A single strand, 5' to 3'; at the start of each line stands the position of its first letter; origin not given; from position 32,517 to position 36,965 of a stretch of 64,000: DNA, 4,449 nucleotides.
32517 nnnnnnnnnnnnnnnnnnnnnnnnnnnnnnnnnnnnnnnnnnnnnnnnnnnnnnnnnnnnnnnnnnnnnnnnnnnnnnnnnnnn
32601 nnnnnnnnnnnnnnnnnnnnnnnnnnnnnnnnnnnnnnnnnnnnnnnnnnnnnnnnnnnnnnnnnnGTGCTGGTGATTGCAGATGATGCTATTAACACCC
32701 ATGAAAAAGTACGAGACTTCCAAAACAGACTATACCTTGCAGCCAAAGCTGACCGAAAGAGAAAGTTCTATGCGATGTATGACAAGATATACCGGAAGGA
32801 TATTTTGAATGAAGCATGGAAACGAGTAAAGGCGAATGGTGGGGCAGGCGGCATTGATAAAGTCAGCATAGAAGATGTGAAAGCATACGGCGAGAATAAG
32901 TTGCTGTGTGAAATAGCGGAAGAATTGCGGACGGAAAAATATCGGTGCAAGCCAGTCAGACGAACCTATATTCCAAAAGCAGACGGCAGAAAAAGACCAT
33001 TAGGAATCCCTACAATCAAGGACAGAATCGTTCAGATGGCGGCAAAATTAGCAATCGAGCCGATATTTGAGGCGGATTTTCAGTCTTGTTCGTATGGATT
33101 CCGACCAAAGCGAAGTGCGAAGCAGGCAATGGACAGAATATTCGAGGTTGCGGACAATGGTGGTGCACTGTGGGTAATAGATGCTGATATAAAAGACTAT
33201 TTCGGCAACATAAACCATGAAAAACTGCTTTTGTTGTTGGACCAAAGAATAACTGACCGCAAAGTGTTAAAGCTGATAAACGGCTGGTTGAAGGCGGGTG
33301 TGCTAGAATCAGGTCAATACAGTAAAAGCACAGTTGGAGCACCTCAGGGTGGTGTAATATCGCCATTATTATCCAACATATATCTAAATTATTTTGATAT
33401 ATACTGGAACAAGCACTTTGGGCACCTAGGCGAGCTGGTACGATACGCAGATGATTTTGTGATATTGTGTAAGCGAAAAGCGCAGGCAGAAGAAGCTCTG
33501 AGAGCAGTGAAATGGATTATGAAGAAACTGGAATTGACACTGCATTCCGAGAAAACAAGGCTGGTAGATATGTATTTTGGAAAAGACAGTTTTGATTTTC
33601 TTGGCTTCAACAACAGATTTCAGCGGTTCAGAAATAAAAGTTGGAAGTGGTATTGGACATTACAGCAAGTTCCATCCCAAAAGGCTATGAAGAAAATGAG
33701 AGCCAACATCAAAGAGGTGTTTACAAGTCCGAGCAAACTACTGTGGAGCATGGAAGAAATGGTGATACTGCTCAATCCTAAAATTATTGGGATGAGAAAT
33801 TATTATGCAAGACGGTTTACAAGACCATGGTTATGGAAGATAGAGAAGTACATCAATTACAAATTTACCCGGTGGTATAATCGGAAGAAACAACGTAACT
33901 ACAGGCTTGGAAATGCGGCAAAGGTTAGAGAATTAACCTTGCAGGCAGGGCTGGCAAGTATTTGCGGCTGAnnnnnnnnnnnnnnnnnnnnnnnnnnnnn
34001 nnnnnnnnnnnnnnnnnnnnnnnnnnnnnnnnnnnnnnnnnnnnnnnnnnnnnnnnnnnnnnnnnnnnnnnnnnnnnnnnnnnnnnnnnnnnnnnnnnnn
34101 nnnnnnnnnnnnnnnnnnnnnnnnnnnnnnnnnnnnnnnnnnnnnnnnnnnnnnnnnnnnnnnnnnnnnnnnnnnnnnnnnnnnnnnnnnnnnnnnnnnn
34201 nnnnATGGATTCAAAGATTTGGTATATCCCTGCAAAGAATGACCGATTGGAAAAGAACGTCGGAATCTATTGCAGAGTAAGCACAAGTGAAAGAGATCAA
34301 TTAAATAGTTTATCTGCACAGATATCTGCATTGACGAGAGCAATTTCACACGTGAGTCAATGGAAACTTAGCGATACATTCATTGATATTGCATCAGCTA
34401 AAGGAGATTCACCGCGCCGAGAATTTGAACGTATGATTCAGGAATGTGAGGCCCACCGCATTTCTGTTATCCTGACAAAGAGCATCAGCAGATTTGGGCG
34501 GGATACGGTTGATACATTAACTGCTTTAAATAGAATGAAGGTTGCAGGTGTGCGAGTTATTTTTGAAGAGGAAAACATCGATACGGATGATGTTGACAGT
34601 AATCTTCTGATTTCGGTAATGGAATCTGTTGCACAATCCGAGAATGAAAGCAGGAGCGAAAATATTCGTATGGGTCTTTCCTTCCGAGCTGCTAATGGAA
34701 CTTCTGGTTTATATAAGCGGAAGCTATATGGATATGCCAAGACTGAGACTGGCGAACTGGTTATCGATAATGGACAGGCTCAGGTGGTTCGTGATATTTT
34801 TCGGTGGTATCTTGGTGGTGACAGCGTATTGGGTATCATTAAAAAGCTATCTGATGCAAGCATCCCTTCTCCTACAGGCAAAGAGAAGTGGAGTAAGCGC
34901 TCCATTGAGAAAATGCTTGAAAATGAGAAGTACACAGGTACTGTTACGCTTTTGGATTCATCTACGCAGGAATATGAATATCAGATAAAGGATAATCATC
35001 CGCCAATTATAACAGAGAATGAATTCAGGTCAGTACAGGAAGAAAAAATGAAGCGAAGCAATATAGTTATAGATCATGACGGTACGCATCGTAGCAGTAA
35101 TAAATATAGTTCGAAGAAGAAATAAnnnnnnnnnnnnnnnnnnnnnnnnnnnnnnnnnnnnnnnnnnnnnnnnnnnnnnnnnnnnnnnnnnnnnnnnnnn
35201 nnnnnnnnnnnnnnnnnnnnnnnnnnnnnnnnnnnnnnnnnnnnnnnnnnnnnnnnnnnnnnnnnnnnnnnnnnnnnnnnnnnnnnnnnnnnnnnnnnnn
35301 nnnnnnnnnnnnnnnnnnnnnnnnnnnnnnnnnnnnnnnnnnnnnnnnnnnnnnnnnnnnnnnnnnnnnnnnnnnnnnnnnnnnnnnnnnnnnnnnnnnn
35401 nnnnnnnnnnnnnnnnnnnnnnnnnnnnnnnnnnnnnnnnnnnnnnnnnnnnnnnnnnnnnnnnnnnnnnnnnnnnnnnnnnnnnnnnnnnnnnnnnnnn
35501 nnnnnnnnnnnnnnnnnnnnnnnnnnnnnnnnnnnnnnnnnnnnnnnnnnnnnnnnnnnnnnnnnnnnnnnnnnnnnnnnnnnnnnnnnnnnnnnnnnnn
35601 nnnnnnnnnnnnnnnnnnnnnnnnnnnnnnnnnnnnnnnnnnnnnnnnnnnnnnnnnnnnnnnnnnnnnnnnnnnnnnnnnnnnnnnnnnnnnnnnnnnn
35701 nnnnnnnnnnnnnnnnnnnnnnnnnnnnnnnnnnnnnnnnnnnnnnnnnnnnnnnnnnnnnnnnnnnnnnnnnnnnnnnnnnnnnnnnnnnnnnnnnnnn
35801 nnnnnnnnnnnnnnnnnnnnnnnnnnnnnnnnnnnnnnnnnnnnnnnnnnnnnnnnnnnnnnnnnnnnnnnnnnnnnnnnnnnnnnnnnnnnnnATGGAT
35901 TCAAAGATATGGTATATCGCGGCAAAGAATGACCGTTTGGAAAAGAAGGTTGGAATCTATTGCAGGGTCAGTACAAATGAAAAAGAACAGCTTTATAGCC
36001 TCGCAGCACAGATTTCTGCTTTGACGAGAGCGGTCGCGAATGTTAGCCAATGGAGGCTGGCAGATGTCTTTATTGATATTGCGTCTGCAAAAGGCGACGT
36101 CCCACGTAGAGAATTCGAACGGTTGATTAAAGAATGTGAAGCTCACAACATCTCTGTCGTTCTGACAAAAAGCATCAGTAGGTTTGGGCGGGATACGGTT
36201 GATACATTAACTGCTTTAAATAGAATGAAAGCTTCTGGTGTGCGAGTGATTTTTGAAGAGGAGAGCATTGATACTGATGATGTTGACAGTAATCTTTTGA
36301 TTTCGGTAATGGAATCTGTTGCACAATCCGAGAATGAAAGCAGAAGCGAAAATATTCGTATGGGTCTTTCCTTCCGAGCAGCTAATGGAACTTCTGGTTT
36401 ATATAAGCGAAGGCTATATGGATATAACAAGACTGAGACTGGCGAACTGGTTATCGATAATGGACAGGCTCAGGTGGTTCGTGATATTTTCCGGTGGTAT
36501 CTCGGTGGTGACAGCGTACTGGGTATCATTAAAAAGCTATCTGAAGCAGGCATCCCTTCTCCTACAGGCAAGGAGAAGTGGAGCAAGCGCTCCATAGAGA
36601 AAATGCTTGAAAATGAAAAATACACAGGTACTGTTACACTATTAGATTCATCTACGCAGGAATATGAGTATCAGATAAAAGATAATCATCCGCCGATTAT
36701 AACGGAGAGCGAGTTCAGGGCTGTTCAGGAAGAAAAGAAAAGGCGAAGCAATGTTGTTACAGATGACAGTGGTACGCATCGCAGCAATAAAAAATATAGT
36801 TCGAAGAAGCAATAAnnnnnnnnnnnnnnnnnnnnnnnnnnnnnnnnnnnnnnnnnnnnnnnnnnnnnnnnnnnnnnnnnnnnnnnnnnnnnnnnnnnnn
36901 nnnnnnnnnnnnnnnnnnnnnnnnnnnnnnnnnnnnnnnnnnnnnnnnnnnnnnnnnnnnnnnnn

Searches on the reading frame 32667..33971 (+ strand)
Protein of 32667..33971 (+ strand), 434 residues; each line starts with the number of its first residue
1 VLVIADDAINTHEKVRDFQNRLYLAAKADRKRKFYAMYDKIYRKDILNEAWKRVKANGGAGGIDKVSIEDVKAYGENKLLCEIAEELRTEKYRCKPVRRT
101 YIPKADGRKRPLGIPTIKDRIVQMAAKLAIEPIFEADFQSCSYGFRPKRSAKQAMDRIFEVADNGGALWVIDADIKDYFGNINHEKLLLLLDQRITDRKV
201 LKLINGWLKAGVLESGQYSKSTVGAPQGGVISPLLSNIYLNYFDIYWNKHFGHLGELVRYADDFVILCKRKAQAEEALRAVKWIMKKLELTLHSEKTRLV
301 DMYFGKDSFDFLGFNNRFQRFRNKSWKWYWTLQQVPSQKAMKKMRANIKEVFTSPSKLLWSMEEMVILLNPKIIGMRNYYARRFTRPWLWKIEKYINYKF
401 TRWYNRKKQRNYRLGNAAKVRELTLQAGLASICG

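Call 3: search_protein_families(library=pfam, proteins=[window:32667-33971:+], max_evalue=0.01)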
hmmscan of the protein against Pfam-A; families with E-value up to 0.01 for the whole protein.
window:32667-33971:+ (434 aa): 2 families
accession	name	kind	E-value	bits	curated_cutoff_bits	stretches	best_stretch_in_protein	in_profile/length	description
PF00078.32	RVT_1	-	1.2e-38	133.3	29.6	1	102-315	1-204/205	Reverse transcriptase (RNA-dependent DNA polymerase)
PF08388.16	GIIM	-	9.9e-07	29.1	23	1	341-413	1-72/80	Group II intron, maturase-specific domain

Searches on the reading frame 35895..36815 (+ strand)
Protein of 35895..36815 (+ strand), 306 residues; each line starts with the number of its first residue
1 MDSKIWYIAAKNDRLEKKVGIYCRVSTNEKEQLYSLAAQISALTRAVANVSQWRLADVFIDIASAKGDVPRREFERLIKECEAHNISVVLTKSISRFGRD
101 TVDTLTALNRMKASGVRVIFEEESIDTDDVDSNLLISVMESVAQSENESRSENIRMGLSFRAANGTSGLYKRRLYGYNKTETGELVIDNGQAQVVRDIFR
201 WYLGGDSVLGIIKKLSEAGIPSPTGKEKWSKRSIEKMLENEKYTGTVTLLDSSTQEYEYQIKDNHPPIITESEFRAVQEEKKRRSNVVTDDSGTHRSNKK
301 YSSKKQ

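Call 3: search_protein_families(library=pfam, proteins=[window:35895-36815:+], max_evalue=0.01)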
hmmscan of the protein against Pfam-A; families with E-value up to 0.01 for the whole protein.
window:35895-36815:+ (306 aa): 2 families
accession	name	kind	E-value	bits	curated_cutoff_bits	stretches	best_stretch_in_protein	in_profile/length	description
PF00239.26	Resolvase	-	1.3e-29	103.6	23.3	1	21-165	3-143/145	Resolvase, N terminal domain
PF07508.19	Recombinase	-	8.1e-23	81.1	21.1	1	191-284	3-102/102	Recombinase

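Call 4: search_protein_families(library=ncbifam, proteins=[window:35895-36815:+], max_evalue=0.01)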
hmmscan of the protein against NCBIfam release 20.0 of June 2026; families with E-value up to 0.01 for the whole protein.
window:35895-36815:+ (306 aa): 6 families
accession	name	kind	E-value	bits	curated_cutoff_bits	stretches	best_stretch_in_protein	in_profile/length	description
NF041201.1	recomb_XisF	equivalog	3.3e-28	98.8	375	1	22-290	4-284/465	fdxN element excision recombinase XisF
NF047343.1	SCCmet_CcrB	equivalog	3.8e-23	81.9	900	1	16-274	6-263/542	cassette chromosome recombinase CcrB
NF047347.1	SCCmet_CcrC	equivalog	3.3e-20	72.1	900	1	16-249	2-240/558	cassette chromosome recombinase CcrC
NF033518.0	transpos_IS607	equivalog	3.9e-12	46.1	110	1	11-142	48-174/187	IS607 family transposase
NF047344.1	SCCmet_CcrA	equivalog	5.5e-12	45.5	700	1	21-285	6-252/442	cassette chromosome recombinase CcrA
NF049883.1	resolv_YneB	equivalog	1.8e-09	37.4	175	1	20-157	3-138/211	YneB family resolvase-like protein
